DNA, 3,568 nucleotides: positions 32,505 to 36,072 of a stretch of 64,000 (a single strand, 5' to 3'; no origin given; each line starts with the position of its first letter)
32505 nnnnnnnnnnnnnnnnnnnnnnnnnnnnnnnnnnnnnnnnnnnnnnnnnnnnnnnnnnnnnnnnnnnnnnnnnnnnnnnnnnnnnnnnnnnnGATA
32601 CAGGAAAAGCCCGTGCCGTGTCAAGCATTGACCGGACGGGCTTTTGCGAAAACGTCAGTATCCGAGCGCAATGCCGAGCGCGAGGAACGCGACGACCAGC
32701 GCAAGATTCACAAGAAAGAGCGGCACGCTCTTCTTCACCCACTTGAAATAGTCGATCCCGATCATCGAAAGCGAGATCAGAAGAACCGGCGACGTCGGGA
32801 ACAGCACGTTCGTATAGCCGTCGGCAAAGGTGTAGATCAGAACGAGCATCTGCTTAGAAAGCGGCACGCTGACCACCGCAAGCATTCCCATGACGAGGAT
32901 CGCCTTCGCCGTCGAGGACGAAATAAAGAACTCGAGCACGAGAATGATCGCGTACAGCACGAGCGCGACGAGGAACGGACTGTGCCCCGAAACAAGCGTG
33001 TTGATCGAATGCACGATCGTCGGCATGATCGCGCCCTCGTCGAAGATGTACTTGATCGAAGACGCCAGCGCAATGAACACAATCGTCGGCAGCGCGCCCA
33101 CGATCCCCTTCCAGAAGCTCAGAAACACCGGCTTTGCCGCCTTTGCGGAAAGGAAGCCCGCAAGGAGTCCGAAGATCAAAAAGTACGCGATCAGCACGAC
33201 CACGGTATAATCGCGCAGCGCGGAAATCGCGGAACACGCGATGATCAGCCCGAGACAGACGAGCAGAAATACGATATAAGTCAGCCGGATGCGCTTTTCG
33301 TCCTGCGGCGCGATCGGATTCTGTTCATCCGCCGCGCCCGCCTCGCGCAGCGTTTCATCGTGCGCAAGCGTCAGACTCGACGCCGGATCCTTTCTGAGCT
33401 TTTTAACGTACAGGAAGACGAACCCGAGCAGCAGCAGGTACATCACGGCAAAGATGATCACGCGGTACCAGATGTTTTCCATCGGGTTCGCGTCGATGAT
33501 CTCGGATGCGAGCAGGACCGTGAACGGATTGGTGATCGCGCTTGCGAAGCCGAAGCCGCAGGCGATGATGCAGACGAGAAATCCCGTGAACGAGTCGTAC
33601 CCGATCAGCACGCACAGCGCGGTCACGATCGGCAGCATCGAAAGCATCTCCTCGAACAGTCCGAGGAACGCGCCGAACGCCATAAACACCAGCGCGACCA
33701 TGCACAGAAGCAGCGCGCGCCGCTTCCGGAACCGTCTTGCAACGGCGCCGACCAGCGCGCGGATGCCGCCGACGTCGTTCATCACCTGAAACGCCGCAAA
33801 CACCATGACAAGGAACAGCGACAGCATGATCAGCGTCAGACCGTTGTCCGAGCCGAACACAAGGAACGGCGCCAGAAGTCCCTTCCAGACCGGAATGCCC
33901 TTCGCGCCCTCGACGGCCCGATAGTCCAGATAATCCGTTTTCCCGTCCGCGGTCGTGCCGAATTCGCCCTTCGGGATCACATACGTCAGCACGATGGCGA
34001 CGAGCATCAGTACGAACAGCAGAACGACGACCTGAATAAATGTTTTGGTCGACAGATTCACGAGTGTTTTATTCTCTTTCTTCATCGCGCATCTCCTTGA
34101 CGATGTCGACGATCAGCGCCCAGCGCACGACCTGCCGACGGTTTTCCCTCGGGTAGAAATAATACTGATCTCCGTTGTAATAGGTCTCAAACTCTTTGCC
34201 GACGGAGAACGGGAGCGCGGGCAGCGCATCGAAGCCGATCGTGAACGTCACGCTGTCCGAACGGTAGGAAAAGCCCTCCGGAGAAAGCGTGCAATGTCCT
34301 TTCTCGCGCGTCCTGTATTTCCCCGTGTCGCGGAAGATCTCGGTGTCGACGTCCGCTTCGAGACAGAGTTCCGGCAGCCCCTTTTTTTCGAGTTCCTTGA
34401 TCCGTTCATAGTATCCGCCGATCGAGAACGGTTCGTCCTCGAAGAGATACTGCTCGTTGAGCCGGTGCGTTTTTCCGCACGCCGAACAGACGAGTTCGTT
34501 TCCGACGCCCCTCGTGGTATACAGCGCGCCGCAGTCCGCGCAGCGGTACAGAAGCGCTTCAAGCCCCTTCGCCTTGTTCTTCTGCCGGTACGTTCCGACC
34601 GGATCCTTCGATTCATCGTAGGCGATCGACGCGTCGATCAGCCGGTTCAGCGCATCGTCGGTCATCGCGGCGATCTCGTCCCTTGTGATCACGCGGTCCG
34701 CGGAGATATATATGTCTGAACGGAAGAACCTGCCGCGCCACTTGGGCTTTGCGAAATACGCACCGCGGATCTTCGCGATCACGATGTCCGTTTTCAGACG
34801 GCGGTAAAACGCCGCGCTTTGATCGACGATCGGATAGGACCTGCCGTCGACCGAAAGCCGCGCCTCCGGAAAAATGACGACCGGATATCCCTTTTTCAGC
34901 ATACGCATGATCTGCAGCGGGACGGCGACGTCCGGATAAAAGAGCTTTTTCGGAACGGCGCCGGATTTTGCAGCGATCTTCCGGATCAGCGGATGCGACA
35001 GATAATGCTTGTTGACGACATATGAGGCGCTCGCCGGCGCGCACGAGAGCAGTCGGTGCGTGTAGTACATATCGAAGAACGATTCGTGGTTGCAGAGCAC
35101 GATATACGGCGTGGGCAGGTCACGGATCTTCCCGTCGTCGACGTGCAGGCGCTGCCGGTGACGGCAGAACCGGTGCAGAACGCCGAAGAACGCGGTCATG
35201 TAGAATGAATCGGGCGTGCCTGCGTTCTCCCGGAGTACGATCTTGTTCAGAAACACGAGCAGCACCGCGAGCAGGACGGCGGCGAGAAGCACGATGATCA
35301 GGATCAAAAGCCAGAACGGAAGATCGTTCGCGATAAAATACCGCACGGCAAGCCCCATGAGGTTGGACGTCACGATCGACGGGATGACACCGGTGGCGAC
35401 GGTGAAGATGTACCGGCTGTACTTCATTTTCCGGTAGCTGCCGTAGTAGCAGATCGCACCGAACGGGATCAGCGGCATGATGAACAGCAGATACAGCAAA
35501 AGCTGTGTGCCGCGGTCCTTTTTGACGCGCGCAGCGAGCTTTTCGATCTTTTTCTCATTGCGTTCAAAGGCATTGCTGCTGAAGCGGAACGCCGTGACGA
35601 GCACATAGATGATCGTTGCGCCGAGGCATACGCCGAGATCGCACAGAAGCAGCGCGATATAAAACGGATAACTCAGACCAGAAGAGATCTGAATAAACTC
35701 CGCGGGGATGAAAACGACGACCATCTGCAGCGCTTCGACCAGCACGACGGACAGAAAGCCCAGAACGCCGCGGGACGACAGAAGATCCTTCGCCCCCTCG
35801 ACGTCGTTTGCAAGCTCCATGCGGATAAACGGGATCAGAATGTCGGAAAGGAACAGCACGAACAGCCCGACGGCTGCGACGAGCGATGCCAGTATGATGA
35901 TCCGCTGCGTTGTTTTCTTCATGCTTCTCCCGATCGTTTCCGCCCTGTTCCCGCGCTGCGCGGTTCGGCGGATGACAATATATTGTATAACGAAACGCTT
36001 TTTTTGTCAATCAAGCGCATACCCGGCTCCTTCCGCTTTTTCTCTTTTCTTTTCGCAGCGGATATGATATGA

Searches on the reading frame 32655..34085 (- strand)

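Call 8: search_protein_families(library=pfam, proteins=[window:32655-34085:-])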
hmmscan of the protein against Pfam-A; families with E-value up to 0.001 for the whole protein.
window:32655-34085:- (476 aa): 2 families
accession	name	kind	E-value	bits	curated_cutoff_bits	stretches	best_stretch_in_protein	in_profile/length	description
PF03606.21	DcuC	-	1.1e-52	179.6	23.1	1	19-470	4-458/461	C4-dicarboxylate anaerobic carrier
PF03600.22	CitMHS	-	4.1e-07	29.9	31.9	1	29-416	23-331/336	Citrate transporter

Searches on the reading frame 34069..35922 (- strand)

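Call 8: search_protein_families(library=pfam, proteins=[window:34069-35922:-])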
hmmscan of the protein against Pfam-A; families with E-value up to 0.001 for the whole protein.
window:34069-35922:- (617 aa): 2 families
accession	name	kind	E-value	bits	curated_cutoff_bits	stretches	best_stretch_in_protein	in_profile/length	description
PF09335.16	VTT_dom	-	1e-11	45.8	33.9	1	72-185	1-116/123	VTT domain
PF01553.26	Acyltransferase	-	2.5e-09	37.5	23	1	269-376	10-122/132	Acyltransferase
